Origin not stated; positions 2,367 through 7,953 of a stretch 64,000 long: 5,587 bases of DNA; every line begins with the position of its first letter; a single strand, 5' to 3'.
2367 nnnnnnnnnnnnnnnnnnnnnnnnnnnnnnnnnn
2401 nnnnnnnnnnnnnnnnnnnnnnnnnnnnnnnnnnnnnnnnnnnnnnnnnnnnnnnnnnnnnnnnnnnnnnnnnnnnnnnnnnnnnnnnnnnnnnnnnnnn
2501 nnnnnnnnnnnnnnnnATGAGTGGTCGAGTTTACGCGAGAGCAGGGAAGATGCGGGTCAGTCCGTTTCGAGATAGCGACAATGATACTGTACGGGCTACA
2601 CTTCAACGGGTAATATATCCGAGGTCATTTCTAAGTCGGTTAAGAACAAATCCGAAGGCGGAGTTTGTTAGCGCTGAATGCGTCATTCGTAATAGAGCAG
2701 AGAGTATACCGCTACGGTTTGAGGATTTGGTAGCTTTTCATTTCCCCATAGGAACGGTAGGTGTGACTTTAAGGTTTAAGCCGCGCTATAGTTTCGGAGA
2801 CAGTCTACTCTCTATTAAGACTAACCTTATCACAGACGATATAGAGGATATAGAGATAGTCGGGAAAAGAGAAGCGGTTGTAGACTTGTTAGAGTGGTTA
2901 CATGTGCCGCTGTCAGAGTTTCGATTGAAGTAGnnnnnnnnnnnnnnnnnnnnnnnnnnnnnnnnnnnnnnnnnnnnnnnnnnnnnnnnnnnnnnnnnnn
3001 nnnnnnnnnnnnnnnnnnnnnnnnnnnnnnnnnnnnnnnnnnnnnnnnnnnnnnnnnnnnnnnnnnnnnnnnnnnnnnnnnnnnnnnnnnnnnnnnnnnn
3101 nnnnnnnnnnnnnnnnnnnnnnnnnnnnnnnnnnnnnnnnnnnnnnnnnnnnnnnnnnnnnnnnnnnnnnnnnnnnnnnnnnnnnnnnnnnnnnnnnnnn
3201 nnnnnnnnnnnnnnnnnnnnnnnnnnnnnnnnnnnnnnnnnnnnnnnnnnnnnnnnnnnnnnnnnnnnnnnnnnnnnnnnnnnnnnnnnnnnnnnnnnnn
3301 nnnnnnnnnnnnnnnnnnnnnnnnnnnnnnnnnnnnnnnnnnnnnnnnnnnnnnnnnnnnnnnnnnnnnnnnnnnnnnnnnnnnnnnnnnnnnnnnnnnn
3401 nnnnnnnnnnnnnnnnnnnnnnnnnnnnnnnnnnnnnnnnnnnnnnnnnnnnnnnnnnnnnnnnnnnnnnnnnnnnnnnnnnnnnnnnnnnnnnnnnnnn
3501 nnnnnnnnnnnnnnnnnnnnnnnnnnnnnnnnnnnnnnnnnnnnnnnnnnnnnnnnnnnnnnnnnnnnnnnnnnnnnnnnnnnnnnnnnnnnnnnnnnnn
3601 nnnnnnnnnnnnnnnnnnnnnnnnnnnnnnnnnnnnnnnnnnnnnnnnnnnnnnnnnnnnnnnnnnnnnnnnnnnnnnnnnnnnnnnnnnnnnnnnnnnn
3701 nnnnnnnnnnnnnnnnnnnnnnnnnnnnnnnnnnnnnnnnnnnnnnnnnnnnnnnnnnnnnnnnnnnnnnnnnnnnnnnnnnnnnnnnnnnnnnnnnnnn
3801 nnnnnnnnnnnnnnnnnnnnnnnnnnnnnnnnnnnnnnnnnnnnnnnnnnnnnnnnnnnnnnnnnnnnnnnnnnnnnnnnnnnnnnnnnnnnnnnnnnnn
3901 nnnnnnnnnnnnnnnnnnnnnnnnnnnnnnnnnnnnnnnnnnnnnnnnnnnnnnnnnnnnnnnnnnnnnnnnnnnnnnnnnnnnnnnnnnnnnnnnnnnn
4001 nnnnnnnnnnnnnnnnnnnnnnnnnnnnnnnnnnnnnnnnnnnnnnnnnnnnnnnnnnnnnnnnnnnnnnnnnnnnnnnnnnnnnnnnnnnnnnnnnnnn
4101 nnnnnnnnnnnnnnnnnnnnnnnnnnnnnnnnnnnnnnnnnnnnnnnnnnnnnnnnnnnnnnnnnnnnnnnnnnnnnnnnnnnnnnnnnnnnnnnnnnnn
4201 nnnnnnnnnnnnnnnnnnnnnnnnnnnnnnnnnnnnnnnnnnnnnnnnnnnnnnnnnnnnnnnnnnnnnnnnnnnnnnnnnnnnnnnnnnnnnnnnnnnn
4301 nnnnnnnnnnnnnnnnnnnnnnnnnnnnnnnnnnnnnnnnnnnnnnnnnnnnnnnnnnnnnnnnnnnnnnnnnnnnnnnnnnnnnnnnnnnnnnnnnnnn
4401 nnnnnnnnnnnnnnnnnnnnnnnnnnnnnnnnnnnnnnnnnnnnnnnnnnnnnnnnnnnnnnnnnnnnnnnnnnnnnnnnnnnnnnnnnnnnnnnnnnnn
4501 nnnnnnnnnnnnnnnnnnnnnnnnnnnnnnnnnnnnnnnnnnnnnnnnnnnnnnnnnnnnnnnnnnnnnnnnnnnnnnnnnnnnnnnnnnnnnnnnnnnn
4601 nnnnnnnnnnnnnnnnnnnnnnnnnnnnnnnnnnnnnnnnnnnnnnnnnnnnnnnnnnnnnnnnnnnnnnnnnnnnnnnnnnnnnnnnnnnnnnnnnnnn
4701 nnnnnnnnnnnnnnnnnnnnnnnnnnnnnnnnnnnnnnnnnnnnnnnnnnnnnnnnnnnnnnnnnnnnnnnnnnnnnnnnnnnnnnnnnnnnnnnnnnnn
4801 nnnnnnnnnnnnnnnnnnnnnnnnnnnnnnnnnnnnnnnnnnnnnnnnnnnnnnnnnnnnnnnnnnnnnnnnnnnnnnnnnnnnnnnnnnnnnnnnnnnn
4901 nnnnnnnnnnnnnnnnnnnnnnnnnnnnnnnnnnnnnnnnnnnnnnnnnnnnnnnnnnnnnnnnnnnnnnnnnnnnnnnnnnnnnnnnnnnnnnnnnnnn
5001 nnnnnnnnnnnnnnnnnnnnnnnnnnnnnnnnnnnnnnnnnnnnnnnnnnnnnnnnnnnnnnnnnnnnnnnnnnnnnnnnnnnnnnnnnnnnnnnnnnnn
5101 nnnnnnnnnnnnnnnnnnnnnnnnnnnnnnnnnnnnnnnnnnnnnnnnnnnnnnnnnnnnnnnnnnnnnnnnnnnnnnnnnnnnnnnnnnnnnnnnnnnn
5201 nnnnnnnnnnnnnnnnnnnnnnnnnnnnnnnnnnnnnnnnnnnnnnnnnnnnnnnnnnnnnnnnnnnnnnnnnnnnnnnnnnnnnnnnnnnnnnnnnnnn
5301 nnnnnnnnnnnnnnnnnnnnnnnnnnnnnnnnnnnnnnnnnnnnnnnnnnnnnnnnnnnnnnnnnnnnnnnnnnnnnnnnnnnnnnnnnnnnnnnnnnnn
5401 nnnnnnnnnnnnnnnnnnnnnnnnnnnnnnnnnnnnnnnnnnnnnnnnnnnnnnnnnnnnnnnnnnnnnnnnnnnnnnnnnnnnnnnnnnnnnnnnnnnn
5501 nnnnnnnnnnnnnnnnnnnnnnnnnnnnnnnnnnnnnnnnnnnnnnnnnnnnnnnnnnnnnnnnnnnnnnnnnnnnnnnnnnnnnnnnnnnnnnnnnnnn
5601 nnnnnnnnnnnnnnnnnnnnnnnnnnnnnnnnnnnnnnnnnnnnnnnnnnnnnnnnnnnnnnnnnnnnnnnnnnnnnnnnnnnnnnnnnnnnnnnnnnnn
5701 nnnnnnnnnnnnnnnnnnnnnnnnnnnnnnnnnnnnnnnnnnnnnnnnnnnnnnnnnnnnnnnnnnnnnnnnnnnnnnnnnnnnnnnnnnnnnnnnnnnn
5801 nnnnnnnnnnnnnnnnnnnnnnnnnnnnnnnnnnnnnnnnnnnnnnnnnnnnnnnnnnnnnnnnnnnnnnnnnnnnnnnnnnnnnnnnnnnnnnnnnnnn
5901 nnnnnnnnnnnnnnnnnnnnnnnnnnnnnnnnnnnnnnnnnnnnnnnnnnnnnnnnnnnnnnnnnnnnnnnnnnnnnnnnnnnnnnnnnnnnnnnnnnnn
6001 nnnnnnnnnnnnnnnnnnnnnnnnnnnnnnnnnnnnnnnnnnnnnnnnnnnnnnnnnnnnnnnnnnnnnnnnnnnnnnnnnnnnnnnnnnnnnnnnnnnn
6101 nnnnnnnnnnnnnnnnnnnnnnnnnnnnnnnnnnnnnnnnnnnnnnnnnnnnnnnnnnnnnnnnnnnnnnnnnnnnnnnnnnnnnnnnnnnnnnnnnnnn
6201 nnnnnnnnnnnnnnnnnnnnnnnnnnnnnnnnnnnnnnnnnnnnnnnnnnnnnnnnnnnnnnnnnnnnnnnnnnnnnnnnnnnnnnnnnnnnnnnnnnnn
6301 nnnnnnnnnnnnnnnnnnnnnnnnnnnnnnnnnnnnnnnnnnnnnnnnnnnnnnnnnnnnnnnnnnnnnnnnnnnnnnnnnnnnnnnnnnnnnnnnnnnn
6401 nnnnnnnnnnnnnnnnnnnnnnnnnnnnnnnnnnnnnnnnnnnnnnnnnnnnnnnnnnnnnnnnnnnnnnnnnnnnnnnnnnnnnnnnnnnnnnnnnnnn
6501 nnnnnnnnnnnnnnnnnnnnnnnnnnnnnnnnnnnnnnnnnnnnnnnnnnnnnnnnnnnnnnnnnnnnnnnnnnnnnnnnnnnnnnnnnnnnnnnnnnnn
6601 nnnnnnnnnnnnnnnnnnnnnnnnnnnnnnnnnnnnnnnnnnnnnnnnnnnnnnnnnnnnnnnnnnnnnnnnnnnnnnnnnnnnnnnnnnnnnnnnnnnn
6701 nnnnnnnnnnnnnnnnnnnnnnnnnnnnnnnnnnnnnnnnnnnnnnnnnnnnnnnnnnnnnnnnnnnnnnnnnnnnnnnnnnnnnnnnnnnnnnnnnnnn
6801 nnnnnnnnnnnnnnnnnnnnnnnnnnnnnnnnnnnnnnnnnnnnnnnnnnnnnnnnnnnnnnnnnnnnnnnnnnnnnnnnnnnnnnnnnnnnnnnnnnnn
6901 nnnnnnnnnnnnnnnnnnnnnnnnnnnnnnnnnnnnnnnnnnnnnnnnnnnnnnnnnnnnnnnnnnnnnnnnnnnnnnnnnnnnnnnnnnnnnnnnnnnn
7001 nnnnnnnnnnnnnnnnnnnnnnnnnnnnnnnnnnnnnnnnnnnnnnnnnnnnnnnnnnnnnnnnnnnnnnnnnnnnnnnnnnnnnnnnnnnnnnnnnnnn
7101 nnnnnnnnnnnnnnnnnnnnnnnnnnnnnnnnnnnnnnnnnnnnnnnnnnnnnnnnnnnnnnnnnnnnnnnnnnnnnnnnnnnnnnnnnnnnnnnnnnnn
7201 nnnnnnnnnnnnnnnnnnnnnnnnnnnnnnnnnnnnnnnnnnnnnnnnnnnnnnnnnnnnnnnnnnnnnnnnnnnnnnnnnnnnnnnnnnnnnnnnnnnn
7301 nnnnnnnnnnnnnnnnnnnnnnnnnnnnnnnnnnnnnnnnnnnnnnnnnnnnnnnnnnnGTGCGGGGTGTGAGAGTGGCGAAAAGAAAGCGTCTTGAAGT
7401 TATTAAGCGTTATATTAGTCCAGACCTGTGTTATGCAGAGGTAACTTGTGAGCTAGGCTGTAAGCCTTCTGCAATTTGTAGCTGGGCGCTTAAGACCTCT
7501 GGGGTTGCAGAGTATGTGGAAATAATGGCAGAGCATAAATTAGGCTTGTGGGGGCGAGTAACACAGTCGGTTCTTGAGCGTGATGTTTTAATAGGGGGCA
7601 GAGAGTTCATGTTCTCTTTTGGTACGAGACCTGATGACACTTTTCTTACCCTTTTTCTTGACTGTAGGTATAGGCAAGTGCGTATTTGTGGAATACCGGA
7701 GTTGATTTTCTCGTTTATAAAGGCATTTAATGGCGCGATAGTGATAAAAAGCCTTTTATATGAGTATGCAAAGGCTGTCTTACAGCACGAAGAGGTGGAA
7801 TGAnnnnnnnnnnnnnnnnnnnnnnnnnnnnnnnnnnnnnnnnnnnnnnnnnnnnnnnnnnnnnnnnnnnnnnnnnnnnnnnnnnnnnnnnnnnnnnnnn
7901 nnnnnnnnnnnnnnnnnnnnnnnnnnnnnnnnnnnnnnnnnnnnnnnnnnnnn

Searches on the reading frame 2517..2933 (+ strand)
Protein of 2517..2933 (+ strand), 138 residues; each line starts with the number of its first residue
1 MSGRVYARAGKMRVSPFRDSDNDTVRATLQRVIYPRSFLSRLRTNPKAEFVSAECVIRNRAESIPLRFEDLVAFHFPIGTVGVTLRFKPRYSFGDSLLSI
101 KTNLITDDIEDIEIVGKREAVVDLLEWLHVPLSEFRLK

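Call 12: search_protein_families(library=phrogs, proteins=[window:2517-2933:+], max_evalue=1)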
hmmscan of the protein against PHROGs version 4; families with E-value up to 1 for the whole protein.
window:2517-2933:+ (138 aa): 0 families

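Call 25: search_protein_families(library=padloc, proteins=[window:2517-2933:+], max_evalue=1)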
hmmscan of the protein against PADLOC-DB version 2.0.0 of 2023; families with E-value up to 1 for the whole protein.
window:2517-2933:+ (138 aa): 0 families

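Call 51: predict_structure(alignment_id=A5)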
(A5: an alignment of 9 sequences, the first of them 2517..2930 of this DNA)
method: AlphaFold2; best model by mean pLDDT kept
length: 138 residues; sequences in the alignment: 9
mean_pLDDT: 86.7   pTM: 0.81
mean pLDDT of the five models: 86.7, 86.1, 86.2, 83.9, 83.6
residues with pLDDT >= 90: 84; 70-90: 39; 50-70: 13; < 50: 2
segments of 3 or more residues with pLDDT < 50: none
pLDDT, mean of each block of 10 residues (from residue 1): 78 67 83 90 94 90 91 93 94 86 77 92 93 85
secondary structure, 60 per line:
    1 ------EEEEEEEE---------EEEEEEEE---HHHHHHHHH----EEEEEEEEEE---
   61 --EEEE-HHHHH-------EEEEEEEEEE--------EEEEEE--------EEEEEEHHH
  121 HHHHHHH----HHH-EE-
elements in order: E7-14 E24-31 H35-43 E48-57 E63-66 H68-72 E80-89 E98-103 E112-117 H118-127

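Call 53: fold_search(model_id=the predicted structure, library=pdb)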
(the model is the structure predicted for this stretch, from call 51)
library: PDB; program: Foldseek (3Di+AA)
matches with E <= 10: 428; with E <= 0.001: 0
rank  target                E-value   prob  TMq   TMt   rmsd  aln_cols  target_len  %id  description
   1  2gfg_B                1.5e-01  0.08  0.18  0.14  12.1       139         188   12  Crystal structure of a putative adenylate cyclase (bh2851) from bacillus halodurans at 2.12 A resolution (released 2006-05-02)
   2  7lbm_l                1.8e-01  0.30  0.30  0.24   9.9       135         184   12  Structure of the human Mediator-bound transcription pre-initiation complex (released 2021-03-24)
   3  1yem_A                3.7e-01  0.21  0.33  0.29  10.3       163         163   12  Conserved hypothetical protein Pfu-838710-001 from Pyrococcus furiosus (released 2005-01-11)
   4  2gfg_A                3.7e-01  0.04  0.15  0.13  14.2       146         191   13  Crystal structure of a putative adenylate cyclase (bh2851) from bacillus halodurans at 2.12 A resolution (released 2006-05-02)
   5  3wea_A                4.2e-01  0.08  0.20  0.20  13.6       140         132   11  Crystal structure of a Niemann-Pick type C2 protein from Japanese carpenter ant (released 2014-02-05)
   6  3sy3_A                4.4e-01  0.07  0.22  0.18  12.6       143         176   10  GBAA_1210 protein, a putative adenylate cyclase, from Bacillus anthracis (released 2011-07-27)
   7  3sy3_D                4.7e-01  0.06  0.21  0.17  15.5       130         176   13  GBAA_1210 protein, a putative adenylate cyclase, from Bacillus anthracis (released 2011-07-27)
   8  3sy3_C                5.0e-01  0.07  0.22  0.18  15.4       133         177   16  GBAA_1210 protein, a putative adenylate cyclase, from Bacillus anthracis (released 2011-07-27)
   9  7emf_T                5.3e-01  0.23  0.34  0.26  10.1       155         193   10  Human Mediator (deletion of MED1-IDR) in a Tail-extended conformation (released 2021-05-05)
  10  5m6j                  5.6e-01  0.10  0.24  0.19  10.8       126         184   11  Crystal structure of nitrophorin 7 E27V mutant from Rhodnius prolixus (released 2017-12-20)
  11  5kwy_D                5.9e-01  0.03  0.14  0.15  15.7       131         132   10  Structure of human NPC1 middle lumenal domain bound to NPC2 (released 2016-08-24)
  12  4xmh_A                6.3e-01  0.09  0.24  0.19  10.8       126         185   11  Crystal structure of nitrophorin 7 from Rhodnius prolixus at pH 7.8 complexed with Gly-Gly-Gly (released 2015-07-29)
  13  3sy3_B                6.7e-01  0.06  0.21  0.17  13.0       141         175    8  GBAA_1210 protein, a putative adenylate cyclase, from Bacillus anthracis (released 2011-07-27)
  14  9mvg_E                7.1e-01  0.21  0.33  0.34   9.5       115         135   10  Structure of SciW variant L66A bound to the Rhs1 transmembrane domain (released 2026-01-28)
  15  3d6x_C                8.0e-01  0.06  0.21  0.21   9.7       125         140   13  Crystal structure of Campylobacter jejuni FabZ (released 2009-05-05)
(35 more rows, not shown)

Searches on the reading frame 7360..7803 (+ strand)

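Call 4: search_protein_families(library=pfam, proteins=[window:7360-7803:+], max_evalue=10)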
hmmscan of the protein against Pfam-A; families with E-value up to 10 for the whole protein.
window:7360-7803:+ (147 aa): 2 families
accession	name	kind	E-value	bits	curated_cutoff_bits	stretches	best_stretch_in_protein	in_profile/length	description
PF13384.12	HTH_23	-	0.16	12.2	24.6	1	8-42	4-37/50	Homeodomain-like domain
PF25451.1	SCP2_Rv3818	-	0.19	12.4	28.2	1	93-123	75-105/119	Rv3818-like, SCP2-like domain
